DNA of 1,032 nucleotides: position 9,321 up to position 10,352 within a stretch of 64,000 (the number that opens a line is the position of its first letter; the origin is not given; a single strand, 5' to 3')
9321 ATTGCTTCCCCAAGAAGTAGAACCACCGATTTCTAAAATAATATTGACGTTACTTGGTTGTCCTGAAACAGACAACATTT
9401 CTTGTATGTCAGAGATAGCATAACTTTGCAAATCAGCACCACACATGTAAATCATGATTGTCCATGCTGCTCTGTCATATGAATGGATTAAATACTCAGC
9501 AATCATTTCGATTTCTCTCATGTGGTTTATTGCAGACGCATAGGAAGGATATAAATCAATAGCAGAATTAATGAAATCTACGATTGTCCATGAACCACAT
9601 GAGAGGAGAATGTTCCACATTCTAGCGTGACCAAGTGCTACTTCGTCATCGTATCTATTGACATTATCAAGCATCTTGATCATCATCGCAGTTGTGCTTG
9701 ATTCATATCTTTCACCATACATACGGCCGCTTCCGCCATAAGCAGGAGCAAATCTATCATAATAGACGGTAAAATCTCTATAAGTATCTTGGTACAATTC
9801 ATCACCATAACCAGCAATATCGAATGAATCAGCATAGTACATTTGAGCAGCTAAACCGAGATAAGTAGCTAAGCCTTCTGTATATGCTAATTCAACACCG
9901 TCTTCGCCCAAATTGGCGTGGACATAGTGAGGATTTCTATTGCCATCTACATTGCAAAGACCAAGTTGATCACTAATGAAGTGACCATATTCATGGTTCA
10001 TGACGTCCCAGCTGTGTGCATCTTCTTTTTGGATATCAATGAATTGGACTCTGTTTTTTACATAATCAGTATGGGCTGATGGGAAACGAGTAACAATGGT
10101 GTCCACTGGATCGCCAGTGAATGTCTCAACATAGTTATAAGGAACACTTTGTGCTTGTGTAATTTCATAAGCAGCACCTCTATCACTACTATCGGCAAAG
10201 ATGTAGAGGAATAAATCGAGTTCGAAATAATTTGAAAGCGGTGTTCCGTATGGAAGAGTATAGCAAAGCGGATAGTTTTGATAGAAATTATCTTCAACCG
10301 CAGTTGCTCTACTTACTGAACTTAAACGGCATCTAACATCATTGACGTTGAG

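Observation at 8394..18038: Tandem triplet of secreted proteins fusing an HEXXH metallopeptidase domain to a clostripain-like (C11) cysteine peptidase domain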

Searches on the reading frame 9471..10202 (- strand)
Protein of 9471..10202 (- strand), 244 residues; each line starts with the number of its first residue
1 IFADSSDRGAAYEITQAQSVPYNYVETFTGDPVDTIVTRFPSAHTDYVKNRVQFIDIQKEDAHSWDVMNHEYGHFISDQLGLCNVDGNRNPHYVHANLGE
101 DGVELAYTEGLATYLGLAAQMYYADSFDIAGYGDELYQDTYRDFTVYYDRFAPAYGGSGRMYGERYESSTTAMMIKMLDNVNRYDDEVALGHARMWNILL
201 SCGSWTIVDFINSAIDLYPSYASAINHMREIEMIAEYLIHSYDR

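Call 27: search_solved_structures(query=A3, max_evalue=10, show_alignments=4)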
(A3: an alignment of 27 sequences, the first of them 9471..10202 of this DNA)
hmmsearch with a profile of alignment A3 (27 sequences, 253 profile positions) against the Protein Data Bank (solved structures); distinct sequences matched with E-value up to 10: 5.
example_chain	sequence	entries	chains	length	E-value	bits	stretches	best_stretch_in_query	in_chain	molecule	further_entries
5mfi_A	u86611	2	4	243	0.001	21.9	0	164-222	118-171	YIII(Dq.V2)4CqI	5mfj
4d49_A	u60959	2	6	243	0.0027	20.5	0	164-222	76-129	ARMADILLO REPEAT PROTEIN ARM00027 | YIII(Dq.V1)4CPAF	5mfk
7y4a_B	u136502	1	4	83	0.57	12.9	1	31-73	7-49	Engulfment and cell motility protein 1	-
9jdh_A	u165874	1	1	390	0.74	12.6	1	168-200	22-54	Peptidase C39-like domain-containing protein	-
8eaw_a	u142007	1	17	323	1.4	11.6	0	10-49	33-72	Capsid protein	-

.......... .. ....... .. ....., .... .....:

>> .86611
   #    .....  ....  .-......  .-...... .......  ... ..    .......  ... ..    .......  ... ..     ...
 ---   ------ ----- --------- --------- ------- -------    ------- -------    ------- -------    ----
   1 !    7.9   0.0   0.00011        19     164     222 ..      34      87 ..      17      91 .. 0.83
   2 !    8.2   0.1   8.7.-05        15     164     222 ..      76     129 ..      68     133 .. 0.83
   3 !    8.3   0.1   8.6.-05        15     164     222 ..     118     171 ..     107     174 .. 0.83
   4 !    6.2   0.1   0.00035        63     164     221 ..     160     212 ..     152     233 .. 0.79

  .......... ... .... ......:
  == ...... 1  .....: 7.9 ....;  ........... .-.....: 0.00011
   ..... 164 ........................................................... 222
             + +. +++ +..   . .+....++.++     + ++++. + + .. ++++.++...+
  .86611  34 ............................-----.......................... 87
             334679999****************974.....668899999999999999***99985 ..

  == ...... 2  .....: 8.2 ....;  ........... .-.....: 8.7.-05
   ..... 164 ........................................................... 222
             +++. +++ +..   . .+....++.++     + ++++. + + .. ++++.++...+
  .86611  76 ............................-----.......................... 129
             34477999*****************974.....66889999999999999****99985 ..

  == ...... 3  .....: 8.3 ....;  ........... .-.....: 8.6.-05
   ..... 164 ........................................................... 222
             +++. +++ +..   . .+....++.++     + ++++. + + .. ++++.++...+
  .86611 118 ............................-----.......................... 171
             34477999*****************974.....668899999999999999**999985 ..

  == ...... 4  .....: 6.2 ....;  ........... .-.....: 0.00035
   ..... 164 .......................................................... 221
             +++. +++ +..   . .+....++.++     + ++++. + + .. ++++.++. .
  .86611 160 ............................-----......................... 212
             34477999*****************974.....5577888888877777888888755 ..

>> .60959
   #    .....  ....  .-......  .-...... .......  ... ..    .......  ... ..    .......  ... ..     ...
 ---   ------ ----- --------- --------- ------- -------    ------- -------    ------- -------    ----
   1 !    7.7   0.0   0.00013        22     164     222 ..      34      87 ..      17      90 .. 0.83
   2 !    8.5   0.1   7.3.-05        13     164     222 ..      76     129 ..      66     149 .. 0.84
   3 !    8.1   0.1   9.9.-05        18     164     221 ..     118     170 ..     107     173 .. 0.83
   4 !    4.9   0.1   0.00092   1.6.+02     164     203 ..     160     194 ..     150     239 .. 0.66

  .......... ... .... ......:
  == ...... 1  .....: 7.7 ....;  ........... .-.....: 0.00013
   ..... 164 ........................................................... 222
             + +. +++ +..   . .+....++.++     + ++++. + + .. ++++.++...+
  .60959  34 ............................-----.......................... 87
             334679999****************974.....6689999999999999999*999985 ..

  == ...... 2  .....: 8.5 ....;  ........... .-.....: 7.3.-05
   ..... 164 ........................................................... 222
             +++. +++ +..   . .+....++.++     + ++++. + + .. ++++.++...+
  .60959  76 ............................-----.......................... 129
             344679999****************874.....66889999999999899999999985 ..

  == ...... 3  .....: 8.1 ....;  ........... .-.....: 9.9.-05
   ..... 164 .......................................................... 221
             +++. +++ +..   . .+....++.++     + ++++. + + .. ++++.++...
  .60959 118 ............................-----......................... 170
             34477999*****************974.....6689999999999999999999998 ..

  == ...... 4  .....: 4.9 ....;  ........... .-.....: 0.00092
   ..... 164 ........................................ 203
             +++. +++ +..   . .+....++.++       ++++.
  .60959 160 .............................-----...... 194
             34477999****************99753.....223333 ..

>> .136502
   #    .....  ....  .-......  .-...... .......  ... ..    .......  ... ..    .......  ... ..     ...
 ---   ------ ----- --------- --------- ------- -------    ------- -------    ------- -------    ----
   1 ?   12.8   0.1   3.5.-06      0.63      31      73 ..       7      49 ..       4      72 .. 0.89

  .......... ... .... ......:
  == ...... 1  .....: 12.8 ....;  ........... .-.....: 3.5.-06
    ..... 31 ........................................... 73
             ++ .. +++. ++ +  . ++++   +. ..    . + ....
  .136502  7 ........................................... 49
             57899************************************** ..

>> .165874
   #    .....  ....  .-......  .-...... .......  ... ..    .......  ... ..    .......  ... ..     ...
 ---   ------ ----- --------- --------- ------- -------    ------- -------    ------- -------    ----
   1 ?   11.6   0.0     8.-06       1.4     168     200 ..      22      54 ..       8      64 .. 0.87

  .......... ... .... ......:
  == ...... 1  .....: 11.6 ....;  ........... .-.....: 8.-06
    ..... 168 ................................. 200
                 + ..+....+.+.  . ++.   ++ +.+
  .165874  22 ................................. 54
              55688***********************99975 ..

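Call 28: search_protein_families(library=pfam, alignment_id=A3, max_evalue=1)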
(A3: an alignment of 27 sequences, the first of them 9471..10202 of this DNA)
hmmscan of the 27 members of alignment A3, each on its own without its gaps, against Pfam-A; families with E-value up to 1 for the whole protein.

A. member 1, window:9471-10202:- (244 aa): 0 families

B. families by the number of members that match (of 27 scanned): 9 families
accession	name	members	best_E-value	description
PF01752.23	Peptidase_M9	2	0.00059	Collagenase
PF06114.19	Peptidase_M78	2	0.014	IrrE N-terminal-like domain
PF16286.10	DUF4932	1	0.005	Domain of unknown function (DUF4932)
PF20184.3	DUF6547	1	0.048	Family of unknown function (DUF6547)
PF11591.13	2Fe-2S_Ferredox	1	0.075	Ferredoxin chloroplastic transit peptide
PF05147.19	LANC_like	1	0.11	Lanthionine synthetase C-like protein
PF13574.12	Reprolysin_2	1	0.16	Metallo-peptidase family M12B Reprolysin-like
PF01435.24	Peptidase_M48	1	0.21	Peptidase family M48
PF05572.19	Peptidase_M43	1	0.24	Pregnancy-associated plasma protein-A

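Call 32: predict_structure(alignment_id=A3)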
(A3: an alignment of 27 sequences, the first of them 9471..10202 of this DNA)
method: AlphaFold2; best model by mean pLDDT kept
length: 244 residues; sequences in the alignment: 27
mean_pLDDT: 92.8   pTM: 0.92
mean pLDDT of the five models: 92.8, 91.2, 90.1, 89.9, 89.3
residues with pLDDT >= 90: 201; 70-90: 33; 50-70: 9; < 50: 1
segments of 3 or more residues with pLDDT < 50: none
pLDDT, mean of each block of 10 residues (from residue 1): 80 96 97 96 95 95 97 96 79 90 94 98 94 95 96 84 95 97 93 97 89 98 97 92 61
secondary structure, 60 per line:
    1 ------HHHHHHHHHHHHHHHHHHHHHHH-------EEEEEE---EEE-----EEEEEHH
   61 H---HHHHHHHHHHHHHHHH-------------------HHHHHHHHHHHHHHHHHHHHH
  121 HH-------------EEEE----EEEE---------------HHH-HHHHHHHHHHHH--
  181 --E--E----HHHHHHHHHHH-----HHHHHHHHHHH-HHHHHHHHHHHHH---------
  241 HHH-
elements in order: H7-29 E37-42 E46-48 E54-58 H65-80 H100-122 E136-139 E144-147 H167-178 H191-201 H207-217 H219-231

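Call 34: fold_search(model_id=the predicted structure, library=pdb)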
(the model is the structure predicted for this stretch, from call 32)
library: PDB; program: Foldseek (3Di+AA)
matches with E <= 10: 86; with E <= 0.001: 5
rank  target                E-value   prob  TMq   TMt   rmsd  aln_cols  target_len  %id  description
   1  4tln                  2.8e-04  1.00  0.57  0.46   6.0       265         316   14  BINDING OF HYDROXAMIC ACID INHIBITORS TO CRYSTALLINE THERMOLYSIN SUGGESTS A PENTACOORDINATE ZINC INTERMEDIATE IN CATALYS (released 1982-05-26)
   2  4ow3                  4.0e-04  1.00  0.59  0.48   5.8       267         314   14  Thermolysin structure determined by free-electron laser (released 2014-03-12)
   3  1kei                  4.2e-04  1.00  0.59  0.47   5.7       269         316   13  Thermolysin (substrate-free) (released 2002-11-16)
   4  4tnl                  5.4e-04  1.00  0.59  0.48   5.4       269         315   13  1.8 A resolution room temperature structure of Thermolysin recorded using an XFEL (released 2014-07-09)
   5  5fxn                  6.0e-04  1.00  0.59  0.48   5.7       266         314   13  Structure of thermolysin solved by SAD from data collected by Direct Data Collection (DDC) using the ESRF RoboDiff gonio (released 2016-03-16)
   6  4ger_A                8.5e-03  1.00  0.56  0.47   6.4       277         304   13  Crystal structure of Gentlyase, the neutral metalloprotease of Paenibacillus polymyxa (released 2013-01-02)
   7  3nqx                  1.8e-02  1.00  0.51  0.44   5.7       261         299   12  Crystal structure of vibriolysin MCP-02 mature enzyme, a zinc metalloprotease from M4 family (released 2010-10-06)
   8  8cr7_A                2.6e-02  1.00  0.56  0.48   5.0       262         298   11  Crystal structure of recombinant LasB from Pseudomonas aeruginosa PA7 (released 2023-07-05)
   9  3nqy_B                3.0e-02  0.98  0.48  0.40   8.5       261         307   11  Crystal structure of the autoprocessed complex of Vibriolysin MCP-02 with a single point mutation E346A (released 2010-10-06)
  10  4k89                  3.7e-02  1.00  0.55  0.47   5.6       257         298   12  Crystal structure of Pseudomonas aeruginosa strain K solvent tolerant elastase (released 2014-05-21)
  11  7ecc                  4.5e-02  0.99  0.51  0.43   6.3       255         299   13  M4 family peptidase PlM4P-mature form (released 2021-04-28)
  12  9fqd                  5.3e-02  0.99  0.55  0.46   5.6       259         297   11  Pseudomonas aeruginosa Elastase in complex with a phosphonate based inhibitor (R-configured) (released 2025-06-25)
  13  3nqz_B                1.1e-01  0.97  0.52  0.43   5.5       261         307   12  Crystal structure of the autoprocessed Vibriolysin MCP-02 with E369A mutation (released 2010-10-06)
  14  3zyl_A                5.5e-01  0.06  0.18  0.18  16.8       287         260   12  Structure of a truncated CALM (PICALM) ANTH domain (released 2011-12-07)
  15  8slm                  6.4e-01  0.21  0.21  0.21   9.9       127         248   17  Crystal structure of Deinococcus geothermalis PprI (released 2024-03-13)
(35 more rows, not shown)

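Call 35: search_protein_representatives(alignment_id=A3)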
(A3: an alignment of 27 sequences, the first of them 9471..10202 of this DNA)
Query: 27 sequences, 253 profile positions. Proteins with E-value up to 0.001 (for the whole library): 1824; up to 1e-10: 1076; up to 1e-30: 185. The best 150 are listed.
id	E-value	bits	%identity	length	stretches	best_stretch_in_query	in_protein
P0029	5.4e-92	324.3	-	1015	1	1-249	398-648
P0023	1.0e-86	307.0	-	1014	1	1-248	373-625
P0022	6.6e-85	301.1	-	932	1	1-244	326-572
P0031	1.0e-84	300.5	-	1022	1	1-250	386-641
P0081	1.6e-83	296.5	-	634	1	2-224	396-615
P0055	5.0e-83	294.9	-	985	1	1-252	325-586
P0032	6.3e-83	294.6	-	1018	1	1-245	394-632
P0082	1.3e-82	293.6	-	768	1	1-251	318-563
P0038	5.3e-82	291.6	-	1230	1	1-251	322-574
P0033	2.0e-81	289.7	-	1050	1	1-245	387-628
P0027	1.2e-80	287.2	-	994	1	1-248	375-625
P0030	5.3e-80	285.0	-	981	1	1-244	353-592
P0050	1.8e-79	283.3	-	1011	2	1-246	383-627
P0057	2.7e-79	282.7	-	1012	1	1-250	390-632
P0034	3.1e-78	279.2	-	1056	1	1-251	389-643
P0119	5.9e-42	160.4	-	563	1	11-248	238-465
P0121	1.2e-41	159.4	-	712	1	1-245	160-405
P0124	6.2e-41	157.0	-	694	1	9-250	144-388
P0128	3.9e-39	151.1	-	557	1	5-249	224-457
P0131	5.5e-38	147.4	-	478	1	4-248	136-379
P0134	9.1e-38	146.6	-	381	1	9-237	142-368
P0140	1.9e-36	142.3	-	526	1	5-237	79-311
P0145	3.9e-36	141.3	-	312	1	6-227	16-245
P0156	5.8e-35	137.4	-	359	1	4-212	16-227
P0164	2.0e-34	135.7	-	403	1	7-239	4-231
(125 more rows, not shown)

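Call 37: search_protein_families(library=pfam, alignment_id=A5, max_evalue=0.001)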
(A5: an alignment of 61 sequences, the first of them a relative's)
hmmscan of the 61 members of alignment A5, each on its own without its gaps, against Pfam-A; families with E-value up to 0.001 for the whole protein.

A. member 1, P0112 (668 aa): 0 families

B. families by the number of members that match (of 61 scanned): 16 families
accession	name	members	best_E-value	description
PF01060.29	TTR-52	6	2.5e-05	Transthyretin-like family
PF00353.25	HemolysinCabind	5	1.4e-125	RTX calcium-binding nonapeptide repeat (4 copies)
PF25106.1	VWA_4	4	2.5e-24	von Willebrand factor A domain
PF00092.34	VWA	3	2.1e-09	von Willebrand factor type A domain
PF13517.12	FG-GAP_3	1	4.8e-53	FG-GAP-like repeat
PF01839.29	FG-GAP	1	2.5e-31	FG-GAP repeat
PF03160.20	Calx-beta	1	8.4e-19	Calx-beta domain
PF14200.12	RicinB_lectin_2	1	3.4e-11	Ricin-type beta-trefoil lectin domain-like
PF00362.24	Integrin_beta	1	5.2e-11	Integrin beta chain VWA domain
PF00404.24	Dockerin_1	1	2.3e-07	Dockerin type I domain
PF08548.17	Peptidase_M10_C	1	5.9e-06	Peptidase M10 serralysin C terminal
PF02368.24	Big_2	1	9.9e-06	Bacterial Ig-like domain (group 2)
PF09099.16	Qn_am_d_aIII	1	2.8e-05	Quinohemoprotein amine dehydrogenase, alpha subunit domain III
PF00652.28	Ricin_B_lectin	1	3.4e-05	Ricin-type beta-trefoil lectin domain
PF11974.14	bMG3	1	0.00015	Bacterial alpha-2-macroglobulin MG3 domain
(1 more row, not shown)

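Call 55: find_homologous_proteins(query=A3, max_evalue=0.00001)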
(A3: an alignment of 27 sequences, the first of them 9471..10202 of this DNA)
Query A3 (27 sequences) (244 aa, profile of the alignment): 2 proteins with E <= 0.00001 among 2958 candidates.
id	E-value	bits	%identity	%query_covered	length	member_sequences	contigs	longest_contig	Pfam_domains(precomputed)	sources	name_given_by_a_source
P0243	9.0e-34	135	28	79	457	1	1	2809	-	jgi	-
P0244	9.2e-27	112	34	64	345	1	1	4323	-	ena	-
